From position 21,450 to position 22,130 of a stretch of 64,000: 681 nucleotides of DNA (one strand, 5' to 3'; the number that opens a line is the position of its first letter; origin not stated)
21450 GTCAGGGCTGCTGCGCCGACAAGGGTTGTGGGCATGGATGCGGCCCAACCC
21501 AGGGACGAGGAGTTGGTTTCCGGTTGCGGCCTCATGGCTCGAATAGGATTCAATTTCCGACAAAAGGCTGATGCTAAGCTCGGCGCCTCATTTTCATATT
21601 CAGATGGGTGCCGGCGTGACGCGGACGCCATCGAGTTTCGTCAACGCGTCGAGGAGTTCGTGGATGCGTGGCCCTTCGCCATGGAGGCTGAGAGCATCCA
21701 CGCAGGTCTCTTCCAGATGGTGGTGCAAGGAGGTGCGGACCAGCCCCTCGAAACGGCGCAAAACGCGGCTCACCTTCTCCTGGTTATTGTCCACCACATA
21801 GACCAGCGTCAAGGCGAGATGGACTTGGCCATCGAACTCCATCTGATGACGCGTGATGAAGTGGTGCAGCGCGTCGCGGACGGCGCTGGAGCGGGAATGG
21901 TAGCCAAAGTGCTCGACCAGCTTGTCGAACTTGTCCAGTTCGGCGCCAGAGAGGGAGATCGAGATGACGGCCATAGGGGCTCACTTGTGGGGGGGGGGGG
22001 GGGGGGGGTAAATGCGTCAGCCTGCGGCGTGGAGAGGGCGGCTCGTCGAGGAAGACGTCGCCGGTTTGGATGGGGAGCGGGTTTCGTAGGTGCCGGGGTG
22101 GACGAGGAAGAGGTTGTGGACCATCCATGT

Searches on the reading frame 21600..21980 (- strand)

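Call 134: search_protein_families(library=pfam, max_evalue=0.01, proteins=[window:21600-21980:-])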
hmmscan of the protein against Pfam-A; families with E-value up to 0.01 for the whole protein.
window:21600-21980:- (126 aa): 2 families
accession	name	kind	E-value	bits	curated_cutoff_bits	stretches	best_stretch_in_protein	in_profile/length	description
PF08753.17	NikR_C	-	1.2e-08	35.5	22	1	58-120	3-70/77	NikR C terminal nickel binding domain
PF01402.27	RHH_1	-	0.0001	22.6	20.5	1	6-44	2-39/39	Ribbon-helix-helix protein, copG family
